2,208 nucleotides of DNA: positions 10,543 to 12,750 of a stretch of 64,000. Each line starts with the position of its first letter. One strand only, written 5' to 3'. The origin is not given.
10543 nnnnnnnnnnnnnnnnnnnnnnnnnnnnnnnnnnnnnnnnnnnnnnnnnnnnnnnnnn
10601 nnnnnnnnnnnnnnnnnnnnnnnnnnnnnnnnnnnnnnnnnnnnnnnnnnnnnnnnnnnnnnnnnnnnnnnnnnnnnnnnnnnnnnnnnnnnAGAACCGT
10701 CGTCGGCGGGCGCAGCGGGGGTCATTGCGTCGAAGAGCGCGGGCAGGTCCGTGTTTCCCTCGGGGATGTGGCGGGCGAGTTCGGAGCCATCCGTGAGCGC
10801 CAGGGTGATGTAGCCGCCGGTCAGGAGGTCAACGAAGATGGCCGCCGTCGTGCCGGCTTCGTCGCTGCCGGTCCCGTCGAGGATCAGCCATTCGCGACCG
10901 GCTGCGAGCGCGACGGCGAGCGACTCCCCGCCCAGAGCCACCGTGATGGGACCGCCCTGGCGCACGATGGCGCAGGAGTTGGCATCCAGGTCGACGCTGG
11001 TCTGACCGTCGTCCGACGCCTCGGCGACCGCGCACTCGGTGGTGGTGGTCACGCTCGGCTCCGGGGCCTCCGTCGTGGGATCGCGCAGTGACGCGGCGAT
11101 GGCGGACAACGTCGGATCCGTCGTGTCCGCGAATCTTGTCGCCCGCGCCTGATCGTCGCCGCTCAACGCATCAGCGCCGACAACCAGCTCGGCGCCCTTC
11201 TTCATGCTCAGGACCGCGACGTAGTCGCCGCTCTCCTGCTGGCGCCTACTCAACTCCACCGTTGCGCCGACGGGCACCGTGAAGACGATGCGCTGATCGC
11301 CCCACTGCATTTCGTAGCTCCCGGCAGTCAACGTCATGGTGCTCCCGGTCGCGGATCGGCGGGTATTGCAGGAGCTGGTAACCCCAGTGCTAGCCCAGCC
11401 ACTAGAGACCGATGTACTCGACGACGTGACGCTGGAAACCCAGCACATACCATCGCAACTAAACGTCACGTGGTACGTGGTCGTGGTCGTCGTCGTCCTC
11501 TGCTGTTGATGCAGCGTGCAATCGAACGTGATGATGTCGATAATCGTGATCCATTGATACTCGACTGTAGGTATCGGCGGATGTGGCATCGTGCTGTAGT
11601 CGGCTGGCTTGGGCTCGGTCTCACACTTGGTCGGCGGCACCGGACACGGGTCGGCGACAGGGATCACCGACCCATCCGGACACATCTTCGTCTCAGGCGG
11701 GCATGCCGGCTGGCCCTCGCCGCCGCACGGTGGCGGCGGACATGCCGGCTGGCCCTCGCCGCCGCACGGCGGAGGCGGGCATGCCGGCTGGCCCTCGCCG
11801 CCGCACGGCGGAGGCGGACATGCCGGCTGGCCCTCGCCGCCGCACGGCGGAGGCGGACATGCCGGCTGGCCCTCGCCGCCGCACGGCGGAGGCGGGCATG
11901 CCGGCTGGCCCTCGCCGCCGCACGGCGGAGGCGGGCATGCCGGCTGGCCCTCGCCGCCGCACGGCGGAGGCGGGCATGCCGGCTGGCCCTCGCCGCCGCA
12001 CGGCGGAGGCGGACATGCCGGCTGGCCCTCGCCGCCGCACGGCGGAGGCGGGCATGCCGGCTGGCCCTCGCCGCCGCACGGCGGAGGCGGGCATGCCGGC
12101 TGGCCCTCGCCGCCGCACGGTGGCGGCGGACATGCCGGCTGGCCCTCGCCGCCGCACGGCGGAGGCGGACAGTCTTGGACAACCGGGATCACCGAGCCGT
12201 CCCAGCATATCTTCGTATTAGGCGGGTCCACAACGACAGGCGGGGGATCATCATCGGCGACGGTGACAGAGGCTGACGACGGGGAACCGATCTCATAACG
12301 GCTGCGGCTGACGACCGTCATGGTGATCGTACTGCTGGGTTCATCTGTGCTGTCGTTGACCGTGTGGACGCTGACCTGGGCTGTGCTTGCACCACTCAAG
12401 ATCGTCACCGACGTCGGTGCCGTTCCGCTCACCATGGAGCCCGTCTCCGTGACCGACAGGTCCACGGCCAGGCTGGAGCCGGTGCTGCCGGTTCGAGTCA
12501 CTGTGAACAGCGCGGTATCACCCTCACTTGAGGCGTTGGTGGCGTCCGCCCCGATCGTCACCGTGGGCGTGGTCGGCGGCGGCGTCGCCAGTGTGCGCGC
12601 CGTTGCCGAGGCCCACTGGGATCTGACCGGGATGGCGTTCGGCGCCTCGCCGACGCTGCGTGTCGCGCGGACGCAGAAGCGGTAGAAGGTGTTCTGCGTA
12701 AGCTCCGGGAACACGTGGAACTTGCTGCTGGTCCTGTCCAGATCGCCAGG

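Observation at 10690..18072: Giant 2460-aa multidomain surface protein combining LRRs, an M23 peptidase and 13 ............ repeats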

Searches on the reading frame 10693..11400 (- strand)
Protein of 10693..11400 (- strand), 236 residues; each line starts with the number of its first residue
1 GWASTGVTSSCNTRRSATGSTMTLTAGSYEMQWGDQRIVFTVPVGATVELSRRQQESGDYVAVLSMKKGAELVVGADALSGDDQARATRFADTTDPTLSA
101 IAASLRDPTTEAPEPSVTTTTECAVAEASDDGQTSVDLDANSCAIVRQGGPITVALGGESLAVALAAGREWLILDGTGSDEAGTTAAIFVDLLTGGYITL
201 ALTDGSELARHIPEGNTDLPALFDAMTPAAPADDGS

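Call 61: predict_structure(alignment_id=A2)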
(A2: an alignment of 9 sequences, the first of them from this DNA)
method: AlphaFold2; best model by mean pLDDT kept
length: 236 residues; sequences in the alignment: 9
mean_pLDDT: 76.0   pTM: 0.48
mean pLDDT of the five models: 76.0, 75.1, 74.7, 74.6, 73.5
residues with pLDDT >= 90: 50; 70-90: 133; 50-70: 20; < 50: 33
segments of 3 or more residues with pLDDT < 50: 1-19, 111-121
pLDDT, mean of each block of 10 residues (from residue 1): 30 32 82 76 84 82 86 80 74 84 77 37 75 84 87 91 90 79 80 89 90 86 86 53
secondary structure, 60 per line:
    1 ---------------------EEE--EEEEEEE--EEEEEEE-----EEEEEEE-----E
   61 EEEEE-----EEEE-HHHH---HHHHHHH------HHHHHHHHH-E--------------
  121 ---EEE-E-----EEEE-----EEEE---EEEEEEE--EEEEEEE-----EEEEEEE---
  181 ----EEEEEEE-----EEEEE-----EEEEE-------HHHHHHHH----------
elements in order: E22-24 E27-33 E36-42 E48-54 E60-65 E71-74 H76-79 H83-89 H96-104 E124-126 E134-137 E143-146 E150-156 E159-165 E171-177 E185-191 E197-201 E207-211 H219-226

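Call 76: find_homologous_proteins(query=A2, max_evalue=0.001)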
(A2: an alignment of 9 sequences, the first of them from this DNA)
Query A2 (9 sequences) (236 aa, profile of the alignment): 7 proteins with E <= 0.001 among 8000 candidates.
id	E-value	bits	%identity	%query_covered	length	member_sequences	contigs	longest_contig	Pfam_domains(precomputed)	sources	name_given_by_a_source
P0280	3.1e-86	307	84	91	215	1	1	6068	-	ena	-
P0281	1.6e-68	249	56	97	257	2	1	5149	-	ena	-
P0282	1.5e-67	245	65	84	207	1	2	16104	-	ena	-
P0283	6.4e-66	240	54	81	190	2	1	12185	-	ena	-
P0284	1.1e-56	210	64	83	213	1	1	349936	-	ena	-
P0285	6.9e-45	171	36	86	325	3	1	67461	-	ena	-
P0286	1.7e-31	127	33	60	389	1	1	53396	PF00041.28,PF16656.12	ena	-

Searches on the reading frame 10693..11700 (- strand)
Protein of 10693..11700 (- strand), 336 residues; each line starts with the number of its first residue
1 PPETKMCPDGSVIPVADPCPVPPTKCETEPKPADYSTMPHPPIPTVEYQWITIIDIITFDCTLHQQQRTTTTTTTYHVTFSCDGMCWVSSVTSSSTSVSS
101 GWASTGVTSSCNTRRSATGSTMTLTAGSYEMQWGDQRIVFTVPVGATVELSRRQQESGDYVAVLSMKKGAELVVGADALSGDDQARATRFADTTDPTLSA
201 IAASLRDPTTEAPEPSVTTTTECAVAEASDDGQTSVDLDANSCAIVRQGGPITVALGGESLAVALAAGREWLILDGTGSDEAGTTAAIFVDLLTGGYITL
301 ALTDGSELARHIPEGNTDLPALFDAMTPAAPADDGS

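Call 14: search_protein_families(library=pfam, proteins=[window:10693-11700:-], max_evalue=10)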
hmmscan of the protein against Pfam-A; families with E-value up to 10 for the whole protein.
seq(336 aa): 3 families
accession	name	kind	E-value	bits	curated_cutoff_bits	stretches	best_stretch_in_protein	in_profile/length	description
PF14509.12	GH97_C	-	0.18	12.5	25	1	136-197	4-64/97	Glycosyl-hydrolase 97 C-terminal, oligomerisation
PF19226.5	DisA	-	0.22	11.2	27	1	54-105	179-233/366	DisA glycoprotein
PF11879.13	DUF3399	-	2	9.3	25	1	88-117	39-65/76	Domain of unknown function (DUF3399)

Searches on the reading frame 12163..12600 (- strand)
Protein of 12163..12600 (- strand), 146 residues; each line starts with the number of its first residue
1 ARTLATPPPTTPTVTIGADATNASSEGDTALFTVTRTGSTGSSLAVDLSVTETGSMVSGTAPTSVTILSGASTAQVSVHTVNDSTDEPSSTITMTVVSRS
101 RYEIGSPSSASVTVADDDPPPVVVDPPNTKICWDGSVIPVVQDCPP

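Call 14: search_protein_families(library=pfam, proteins=[window:12163-12600:-], max_evalue=10)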
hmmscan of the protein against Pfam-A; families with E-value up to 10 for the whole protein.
seq(146 aa): 3 families
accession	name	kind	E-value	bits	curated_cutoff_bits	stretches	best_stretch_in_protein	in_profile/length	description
PF03160.20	Calx-beta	-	0.016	15.7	27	1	24-118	18-119/119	Calx-beta domain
PF20579.4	LapA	-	0.2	12.5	27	1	13-100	2-78/99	LapA domain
PF19408.5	PKD_6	-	0.36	11.6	25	1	49-93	37-81/82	PKD-like domain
